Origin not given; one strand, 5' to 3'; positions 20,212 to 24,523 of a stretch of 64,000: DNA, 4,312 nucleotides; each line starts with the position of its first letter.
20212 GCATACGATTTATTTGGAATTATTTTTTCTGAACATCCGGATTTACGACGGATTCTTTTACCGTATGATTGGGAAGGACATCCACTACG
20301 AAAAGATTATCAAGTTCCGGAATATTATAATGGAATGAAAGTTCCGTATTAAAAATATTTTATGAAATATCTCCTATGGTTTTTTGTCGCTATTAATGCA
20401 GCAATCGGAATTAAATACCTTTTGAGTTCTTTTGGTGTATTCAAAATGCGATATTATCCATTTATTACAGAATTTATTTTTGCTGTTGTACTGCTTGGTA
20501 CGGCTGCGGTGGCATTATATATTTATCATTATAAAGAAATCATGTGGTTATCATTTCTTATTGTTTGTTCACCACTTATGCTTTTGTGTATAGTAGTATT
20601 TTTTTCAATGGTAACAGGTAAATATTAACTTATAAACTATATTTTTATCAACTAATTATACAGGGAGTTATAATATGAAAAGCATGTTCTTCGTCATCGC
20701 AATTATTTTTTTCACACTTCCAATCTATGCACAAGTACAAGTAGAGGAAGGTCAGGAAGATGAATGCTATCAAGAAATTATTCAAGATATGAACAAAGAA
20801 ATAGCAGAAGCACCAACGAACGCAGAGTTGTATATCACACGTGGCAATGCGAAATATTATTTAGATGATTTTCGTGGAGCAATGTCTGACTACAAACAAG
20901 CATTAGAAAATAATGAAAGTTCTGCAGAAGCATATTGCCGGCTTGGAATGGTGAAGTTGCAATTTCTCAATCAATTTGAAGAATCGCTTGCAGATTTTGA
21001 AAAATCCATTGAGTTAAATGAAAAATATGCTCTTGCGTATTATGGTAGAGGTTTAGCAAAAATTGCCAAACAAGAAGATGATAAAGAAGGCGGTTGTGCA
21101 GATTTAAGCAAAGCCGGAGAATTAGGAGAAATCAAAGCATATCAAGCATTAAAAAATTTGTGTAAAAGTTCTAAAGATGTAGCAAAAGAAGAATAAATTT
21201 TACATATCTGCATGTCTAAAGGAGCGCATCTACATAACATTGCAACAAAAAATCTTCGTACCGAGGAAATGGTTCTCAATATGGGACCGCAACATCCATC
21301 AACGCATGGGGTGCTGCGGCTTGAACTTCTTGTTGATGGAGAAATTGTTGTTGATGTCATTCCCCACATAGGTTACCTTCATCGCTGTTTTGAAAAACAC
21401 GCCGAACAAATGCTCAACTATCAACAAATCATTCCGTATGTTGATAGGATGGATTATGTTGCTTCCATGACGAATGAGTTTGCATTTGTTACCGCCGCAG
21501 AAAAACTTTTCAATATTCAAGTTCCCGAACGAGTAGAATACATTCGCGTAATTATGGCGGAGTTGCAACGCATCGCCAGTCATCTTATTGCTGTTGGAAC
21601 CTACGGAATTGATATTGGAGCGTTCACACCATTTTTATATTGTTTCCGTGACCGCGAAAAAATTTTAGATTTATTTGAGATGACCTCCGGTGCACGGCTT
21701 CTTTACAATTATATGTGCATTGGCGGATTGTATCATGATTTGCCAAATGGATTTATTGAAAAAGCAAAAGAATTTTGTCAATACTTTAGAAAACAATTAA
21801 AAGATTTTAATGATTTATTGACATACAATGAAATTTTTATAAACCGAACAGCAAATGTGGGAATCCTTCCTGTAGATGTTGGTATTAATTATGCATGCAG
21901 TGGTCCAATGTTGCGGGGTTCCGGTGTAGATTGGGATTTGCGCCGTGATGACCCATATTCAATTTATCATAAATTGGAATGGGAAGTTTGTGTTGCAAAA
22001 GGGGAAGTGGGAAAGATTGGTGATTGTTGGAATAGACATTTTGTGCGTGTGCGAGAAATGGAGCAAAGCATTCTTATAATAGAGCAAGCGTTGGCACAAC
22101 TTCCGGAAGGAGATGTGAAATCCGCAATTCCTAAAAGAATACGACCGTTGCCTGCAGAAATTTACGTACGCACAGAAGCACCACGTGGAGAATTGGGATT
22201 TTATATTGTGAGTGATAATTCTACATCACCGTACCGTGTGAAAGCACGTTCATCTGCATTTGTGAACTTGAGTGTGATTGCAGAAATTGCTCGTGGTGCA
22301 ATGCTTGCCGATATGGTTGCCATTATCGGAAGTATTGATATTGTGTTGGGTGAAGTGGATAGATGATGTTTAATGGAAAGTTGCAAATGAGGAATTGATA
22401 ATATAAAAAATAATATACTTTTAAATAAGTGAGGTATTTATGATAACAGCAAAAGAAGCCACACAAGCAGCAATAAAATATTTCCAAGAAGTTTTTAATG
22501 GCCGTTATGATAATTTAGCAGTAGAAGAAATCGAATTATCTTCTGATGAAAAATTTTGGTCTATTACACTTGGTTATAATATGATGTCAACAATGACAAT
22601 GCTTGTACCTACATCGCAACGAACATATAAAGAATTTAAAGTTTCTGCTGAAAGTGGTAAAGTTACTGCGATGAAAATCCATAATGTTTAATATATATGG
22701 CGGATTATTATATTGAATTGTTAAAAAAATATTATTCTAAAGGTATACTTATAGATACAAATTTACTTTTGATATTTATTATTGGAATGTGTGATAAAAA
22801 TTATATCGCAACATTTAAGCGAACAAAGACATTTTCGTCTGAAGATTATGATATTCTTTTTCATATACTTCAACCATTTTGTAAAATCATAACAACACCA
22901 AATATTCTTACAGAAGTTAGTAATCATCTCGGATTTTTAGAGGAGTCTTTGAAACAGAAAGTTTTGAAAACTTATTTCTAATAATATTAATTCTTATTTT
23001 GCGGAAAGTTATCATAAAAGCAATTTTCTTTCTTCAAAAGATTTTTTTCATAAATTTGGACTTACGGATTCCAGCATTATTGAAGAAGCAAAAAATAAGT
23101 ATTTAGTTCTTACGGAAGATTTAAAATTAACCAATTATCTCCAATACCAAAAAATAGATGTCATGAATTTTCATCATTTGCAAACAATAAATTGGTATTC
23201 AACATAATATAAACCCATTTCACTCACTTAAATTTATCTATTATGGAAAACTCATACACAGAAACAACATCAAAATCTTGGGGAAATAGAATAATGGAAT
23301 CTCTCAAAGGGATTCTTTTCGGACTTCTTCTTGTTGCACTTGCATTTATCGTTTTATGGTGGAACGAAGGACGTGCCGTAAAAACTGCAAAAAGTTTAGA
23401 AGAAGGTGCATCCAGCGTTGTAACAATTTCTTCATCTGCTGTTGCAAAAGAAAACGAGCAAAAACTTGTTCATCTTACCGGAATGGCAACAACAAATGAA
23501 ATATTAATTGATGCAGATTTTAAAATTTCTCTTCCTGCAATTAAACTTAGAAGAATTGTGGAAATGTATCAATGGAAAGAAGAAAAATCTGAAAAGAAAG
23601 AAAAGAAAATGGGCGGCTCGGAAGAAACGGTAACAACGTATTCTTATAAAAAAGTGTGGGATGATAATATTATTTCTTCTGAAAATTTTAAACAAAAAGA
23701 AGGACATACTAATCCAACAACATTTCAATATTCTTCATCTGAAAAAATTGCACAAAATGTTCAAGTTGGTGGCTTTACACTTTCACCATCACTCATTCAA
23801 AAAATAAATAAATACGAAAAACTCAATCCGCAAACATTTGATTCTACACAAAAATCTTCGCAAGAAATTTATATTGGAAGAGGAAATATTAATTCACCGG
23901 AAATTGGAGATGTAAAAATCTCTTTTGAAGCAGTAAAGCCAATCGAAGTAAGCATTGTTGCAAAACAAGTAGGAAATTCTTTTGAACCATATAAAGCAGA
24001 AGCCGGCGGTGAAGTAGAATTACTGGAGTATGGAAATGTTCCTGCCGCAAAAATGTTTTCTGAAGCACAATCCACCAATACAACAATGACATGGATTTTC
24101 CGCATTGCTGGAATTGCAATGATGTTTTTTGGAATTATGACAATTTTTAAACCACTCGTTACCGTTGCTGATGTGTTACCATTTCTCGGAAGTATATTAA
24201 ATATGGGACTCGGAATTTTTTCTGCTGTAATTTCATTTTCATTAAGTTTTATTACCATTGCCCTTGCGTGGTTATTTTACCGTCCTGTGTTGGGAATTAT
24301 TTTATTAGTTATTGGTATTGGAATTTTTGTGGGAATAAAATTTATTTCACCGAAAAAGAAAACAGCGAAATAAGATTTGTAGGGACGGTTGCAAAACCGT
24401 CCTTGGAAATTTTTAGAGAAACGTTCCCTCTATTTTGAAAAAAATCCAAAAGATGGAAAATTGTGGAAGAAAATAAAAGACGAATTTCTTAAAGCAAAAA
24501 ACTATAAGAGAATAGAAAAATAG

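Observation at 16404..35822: Complex I (nuo) operon broken up by accessory cargo at almost every gene junction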

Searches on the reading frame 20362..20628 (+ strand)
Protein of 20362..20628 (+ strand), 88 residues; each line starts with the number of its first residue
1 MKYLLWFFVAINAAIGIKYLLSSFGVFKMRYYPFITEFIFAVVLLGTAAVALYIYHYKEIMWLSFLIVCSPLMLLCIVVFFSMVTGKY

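Call 3: search_protein_families(library=pfam, proteins=[window:20362-20628:+], max_evalue=0.01)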
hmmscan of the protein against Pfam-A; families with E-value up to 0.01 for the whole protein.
window:20362-20628:+ (88 aa): 0 families

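Call 28: search_protein_families(library=pfam, proteins=[window:20362-20628:+], max_evalue=1)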
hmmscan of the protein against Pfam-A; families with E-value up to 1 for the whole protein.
window:20362-20628:+ (88 aa): 0 families

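Call 29: search_protein_families(library=ncbifam, proteins=[window:20362-20628:+], max_evalue=0.1)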
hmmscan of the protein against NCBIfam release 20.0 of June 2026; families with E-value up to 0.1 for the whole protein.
window:20362-20628:+ (88 aa): 0 families
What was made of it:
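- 20362..21196 (+): Cargo 4-5: 88-aa 3-TM protein (20362-20628) and TPR protein with a signal peptide (20675-21196). No family hit for the 88-aa protein (calls 3, 28, 29).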

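Call 77: search_protein_families(library=padloc, proteins=[window:20362-20628:+], max_evalue=0.01)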
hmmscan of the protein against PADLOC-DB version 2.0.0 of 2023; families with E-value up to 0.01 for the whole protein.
window:20362-20628:+ (88 aa): 0 families

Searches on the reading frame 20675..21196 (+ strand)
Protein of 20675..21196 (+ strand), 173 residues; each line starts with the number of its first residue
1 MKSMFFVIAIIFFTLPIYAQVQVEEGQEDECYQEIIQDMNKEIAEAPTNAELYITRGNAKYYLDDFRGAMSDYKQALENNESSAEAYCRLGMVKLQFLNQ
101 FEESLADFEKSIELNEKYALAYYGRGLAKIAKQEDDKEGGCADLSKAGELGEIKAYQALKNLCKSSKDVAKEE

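Call 3: search_protein_families(library=pfam, proteins=[window:20675-21196:+], max_evalue=0.01)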
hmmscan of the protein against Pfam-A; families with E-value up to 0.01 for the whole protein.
window:20675-21196:+ (173 aa): 10 families
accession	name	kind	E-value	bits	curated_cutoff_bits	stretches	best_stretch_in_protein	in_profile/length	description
PF13414.12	TPR_11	-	5.8e-13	48.7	26.8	2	98-128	7-37/42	TPR repeat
PF00515.34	TPR_1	-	1.5e-08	34.5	27.8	2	50-82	1-33/34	Tetratricopeptide repeat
PF13431.12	TPR_17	-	3.4e-08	33.6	24.4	0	73-104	2-32/34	Tetratricopeptide repeat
PF13181.12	TPR_8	-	2.1e-07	31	25.7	1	84-117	1-33/34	Tetratricopeptide repeat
PF07719.23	TPR_2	-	2.3e-07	30.8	27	1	50-81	1-32/34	Tetratricopeptide repeat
PF13432.12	TPR_16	-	4.9e-06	27.3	32.7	0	55-92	2-39/65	Tetratricopeptide repeat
PF13424.12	TPR_12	-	1e-05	26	30.1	0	84-118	3-36/77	Tetratricopeptide repeat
PF13371.12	TPR_9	-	0.00016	22.1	35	1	32-86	11-65/73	Tetratricopeptide repeat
PF13428.12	TPR_14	-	0.00033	21.5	23.5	0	51-91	2-42/44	Tetratricopeptide repeat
PF13374.12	TPR_10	-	0.0047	17.4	27.5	0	84-117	2-34/42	Tetratricopeptide repeat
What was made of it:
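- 20362..21196 (+): TPR families (call 3).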

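Call 77: search_protein_families(library=padloc, proteins=[window:20675-21196:+], max_evalue=0.01)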
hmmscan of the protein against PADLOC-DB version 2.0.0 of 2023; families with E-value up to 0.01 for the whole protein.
window:20675-21196:+ (173 aa): 0 families

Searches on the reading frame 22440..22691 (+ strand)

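Call 3: search_protein_families(library=pfam, proteins=[window:22440-22691:+], max_evalue=0.01)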
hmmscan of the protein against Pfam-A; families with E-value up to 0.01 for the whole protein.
window:22440-22691:+ (83 aa): 0 families

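Call 28: search_protein_families(library=pfam, proteins=[window:22440-22691:+], max_evalue=1)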
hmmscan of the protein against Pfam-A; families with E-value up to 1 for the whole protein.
window:22440-22691:+ (83 aa): 2 families
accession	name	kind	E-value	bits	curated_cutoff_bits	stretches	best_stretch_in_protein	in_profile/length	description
PF03413.25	PepSY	-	0.024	15.4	24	1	2-77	2-58/60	Peptidase propeptide and YPEB domain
PF13349.12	DUF4097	-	0.11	12.3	22.9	1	35-78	49-92/247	Toastrack DUF4097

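Call 29: search_protein_families(library=ncbifam, proteins=[window:22440-22691:+], max_evalue=0.1)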
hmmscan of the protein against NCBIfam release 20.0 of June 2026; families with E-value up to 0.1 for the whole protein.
window:22440-22691:+ (83 aa): 1 family
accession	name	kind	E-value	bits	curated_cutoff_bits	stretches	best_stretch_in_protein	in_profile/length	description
NF008891.0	PRK11924.1-5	subfamily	0.046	13.8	259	1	11-51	30-68/171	RNA polymerase sigma factor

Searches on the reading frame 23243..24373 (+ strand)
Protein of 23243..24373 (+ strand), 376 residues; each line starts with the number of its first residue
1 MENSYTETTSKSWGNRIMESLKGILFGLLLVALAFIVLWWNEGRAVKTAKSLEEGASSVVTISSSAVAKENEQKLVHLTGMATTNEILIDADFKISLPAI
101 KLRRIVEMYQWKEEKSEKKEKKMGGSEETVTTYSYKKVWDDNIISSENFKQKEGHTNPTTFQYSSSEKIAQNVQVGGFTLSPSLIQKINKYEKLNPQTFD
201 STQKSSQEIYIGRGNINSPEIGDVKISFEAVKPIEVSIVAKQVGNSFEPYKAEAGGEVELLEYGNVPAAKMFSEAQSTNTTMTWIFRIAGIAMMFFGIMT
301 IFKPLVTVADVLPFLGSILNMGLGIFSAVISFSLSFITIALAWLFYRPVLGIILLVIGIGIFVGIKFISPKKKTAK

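Call 4: search_protein_families(library=pfam, proteins=[window:23243-24373:+], max_evalue=0.01)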
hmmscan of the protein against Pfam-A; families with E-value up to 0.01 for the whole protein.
window:23243-24373:+ (376 aa): 1 family
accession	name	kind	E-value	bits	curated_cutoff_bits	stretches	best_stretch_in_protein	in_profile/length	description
PF07787.17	TMEM43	-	4.8e-82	275.5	23.3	1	108-348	1-250/250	Transmembrane protein 43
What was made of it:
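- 23243..24373 (+): Cargo 8: TMEM43-family membrane protein. PF07787, E 4.8e-82 (call 4).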

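Call 29: search_protein_families(library=ncbifam, proteins=[window:23243-24373:+], max_evalue=0.1)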
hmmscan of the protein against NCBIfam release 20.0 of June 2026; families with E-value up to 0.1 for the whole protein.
window:23243-24373:+ (376 aa): 0 families

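Call 77: search_protein_families(library=padloc, proteins=[window:23243-24373:+], max_evalue=0.01)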
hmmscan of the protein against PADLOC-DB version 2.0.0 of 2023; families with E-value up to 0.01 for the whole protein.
window:23243-24373:+ (376 aa): 0 families
